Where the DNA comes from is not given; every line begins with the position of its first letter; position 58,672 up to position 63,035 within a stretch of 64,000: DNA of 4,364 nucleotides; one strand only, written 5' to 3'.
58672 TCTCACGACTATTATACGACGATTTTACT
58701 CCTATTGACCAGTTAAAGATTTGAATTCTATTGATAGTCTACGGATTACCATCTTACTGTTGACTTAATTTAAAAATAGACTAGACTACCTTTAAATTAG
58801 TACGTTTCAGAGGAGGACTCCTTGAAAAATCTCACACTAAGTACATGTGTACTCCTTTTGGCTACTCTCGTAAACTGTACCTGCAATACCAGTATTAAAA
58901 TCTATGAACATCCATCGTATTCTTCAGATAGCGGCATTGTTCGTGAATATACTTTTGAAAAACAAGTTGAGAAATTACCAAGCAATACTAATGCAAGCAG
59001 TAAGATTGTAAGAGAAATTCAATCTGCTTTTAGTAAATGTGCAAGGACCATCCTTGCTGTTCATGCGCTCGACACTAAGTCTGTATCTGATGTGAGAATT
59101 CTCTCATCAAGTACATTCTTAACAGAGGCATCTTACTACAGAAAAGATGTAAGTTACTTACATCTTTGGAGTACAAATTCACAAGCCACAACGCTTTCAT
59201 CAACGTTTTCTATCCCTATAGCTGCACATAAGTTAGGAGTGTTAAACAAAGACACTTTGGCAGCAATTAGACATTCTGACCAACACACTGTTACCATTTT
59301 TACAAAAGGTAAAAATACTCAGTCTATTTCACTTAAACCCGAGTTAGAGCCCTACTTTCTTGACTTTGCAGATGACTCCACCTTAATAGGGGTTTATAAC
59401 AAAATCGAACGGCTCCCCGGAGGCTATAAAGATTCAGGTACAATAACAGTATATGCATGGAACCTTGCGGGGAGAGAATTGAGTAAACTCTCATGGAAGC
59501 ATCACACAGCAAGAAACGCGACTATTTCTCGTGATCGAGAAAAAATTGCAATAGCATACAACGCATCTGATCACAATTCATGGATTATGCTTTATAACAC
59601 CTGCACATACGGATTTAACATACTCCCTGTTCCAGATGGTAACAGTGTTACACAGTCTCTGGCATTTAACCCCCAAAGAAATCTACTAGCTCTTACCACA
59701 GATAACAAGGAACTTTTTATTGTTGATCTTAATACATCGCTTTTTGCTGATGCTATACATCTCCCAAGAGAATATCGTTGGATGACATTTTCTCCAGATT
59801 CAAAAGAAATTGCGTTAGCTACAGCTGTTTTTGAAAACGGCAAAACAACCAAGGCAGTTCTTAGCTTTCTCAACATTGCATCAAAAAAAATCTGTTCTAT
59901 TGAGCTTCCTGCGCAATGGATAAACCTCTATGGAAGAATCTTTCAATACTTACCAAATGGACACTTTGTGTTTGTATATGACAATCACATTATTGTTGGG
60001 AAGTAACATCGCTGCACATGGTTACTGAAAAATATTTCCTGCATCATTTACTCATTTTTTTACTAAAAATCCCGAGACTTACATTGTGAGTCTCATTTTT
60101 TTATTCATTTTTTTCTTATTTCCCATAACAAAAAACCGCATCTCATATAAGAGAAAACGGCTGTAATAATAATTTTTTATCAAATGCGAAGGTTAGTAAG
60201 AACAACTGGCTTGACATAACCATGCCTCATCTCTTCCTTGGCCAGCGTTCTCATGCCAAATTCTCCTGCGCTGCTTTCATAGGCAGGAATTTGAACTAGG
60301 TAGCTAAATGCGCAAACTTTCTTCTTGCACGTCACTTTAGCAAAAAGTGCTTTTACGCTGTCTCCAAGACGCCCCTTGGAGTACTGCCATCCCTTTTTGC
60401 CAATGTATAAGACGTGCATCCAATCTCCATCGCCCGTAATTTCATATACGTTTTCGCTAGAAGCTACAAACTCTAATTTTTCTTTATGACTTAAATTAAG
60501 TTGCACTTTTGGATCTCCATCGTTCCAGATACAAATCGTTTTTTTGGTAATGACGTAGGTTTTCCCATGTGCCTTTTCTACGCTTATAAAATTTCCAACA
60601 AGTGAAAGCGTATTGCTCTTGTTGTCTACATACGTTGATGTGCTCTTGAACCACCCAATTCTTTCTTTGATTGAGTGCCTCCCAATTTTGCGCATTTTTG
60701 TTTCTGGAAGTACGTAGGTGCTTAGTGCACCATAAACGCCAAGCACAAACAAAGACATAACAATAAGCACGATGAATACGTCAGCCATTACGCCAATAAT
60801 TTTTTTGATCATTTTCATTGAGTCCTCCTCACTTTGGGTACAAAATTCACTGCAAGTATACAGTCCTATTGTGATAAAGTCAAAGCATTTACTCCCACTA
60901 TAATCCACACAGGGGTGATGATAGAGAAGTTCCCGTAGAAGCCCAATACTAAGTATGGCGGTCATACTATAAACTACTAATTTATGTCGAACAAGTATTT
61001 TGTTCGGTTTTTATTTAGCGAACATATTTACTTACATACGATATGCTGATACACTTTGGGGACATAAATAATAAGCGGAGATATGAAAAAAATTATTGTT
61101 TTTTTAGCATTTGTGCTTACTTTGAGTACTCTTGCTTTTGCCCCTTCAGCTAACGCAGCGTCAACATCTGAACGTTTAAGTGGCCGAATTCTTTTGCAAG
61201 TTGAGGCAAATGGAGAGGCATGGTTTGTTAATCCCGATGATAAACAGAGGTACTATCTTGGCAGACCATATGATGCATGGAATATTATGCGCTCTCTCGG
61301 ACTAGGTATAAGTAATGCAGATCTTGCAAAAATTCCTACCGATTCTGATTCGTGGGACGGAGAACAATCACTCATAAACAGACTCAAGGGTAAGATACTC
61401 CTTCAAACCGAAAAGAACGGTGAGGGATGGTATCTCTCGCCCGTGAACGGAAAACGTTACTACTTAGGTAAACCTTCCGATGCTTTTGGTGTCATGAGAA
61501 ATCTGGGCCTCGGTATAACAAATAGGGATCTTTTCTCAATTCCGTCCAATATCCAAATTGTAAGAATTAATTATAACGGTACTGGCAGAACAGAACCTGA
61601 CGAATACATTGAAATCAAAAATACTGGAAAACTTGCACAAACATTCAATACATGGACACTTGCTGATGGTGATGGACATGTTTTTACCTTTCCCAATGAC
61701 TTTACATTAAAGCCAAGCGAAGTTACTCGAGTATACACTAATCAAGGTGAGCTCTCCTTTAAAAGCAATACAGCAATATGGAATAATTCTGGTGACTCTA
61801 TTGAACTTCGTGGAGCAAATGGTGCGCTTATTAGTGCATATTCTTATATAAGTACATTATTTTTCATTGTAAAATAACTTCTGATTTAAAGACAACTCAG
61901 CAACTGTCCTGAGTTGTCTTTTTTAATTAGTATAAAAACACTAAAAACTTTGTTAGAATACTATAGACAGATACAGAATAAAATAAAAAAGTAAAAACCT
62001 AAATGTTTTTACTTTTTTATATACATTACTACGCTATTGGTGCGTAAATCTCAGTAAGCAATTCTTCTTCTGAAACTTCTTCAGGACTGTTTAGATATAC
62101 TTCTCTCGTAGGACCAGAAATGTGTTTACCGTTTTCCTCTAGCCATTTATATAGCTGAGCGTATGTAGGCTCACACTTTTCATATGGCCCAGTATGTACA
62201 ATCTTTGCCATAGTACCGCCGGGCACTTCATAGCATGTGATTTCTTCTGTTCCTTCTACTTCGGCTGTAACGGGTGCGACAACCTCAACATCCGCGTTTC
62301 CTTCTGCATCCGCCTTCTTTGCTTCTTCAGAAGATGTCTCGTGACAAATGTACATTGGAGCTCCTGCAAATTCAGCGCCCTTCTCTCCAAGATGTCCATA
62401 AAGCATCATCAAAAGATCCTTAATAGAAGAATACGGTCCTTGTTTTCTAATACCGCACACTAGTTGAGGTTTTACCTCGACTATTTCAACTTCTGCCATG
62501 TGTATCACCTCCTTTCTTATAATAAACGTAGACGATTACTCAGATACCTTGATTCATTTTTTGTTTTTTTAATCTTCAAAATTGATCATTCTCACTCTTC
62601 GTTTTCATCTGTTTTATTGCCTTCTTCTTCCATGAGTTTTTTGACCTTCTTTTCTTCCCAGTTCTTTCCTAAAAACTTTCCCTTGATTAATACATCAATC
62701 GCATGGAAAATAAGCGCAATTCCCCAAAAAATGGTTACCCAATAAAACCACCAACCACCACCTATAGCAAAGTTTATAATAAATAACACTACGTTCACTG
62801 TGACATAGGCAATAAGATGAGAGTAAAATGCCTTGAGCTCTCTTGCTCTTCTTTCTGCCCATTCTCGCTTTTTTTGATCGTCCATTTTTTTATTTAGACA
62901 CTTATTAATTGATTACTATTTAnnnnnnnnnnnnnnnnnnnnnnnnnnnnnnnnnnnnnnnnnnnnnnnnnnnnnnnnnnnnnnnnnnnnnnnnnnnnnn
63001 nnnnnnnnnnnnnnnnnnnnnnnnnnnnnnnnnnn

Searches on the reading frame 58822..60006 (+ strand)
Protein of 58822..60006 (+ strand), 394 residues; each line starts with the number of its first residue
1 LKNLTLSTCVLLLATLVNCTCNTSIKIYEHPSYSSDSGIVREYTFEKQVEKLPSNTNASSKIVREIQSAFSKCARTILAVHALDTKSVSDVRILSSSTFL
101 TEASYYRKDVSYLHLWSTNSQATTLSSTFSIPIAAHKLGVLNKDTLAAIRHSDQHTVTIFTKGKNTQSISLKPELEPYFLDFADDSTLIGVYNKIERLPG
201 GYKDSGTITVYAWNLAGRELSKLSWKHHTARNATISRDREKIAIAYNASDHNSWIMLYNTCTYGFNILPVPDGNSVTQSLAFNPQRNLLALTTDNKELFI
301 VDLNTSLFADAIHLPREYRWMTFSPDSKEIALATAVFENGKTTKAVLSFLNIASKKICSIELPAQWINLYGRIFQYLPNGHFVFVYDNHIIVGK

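Call 18: search_protein_families(library=pfam, proteins=[window:58822-60006:+], max_evalue=0.01)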
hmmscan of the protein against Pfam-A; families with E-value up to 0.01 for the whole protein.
window:58822-60006:+ (394 aa): 2 families
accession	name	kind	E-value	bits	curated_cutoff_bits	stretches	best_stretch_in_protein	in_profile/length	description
PF25174.1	Beta-prop_THOC3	-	9e-05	22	305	0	205-332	150-271/272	THOC3 beta-propeller domain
PF23414.1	Beta-prop_EML_2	-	0.0015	18.4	90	0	209-306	21-115/266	Echinoderm microtubule-associated protein second beta-propeller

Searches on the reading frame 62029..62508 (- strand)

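Call 18: search_protein_families(library=pfam, proteins=[window:62029-62508:-], max_evalue=0.01)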
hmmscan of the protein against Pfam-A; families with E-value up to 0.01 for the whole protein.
window:62029-62508:- (159 aa): 2 families
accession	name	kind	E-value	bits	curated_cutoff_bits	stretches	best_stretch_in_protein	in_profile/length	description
PF06445.20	GyrI-like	-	1.6e-30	106.9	26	1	6-158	2-154/155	GyrI-like small molecule binding domain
PF14526.11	Cass2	-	8.6e-11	42.7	27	1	8-158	1-150/150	Integron-associated effector binding protein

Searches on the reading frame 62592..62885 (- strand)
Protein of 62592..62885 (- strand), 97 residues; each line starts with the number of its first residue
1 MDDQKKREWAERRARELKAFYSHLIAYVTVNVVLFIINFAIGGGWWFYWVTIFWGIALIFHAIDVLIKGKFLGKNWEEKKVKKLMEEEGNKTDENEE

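Call 18: search_protein_families(library=pfam, proteins=[window:62592-62885:-], max_evalue=0.01)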
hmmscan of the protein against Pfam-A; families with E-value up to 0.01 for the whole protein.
window:62592-62885:- (97 aa): 2 families
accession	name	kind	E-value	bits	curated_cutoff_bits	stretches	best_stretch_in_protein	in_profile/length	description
PF13239.11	2TM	-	2.9e-26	91.8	24.8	1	10-86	3-79/79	2TM domain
PF17319.7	DUF5362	-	0.0065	16.8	25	0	50-85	27-62/94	Family of unknown function (DUF5362)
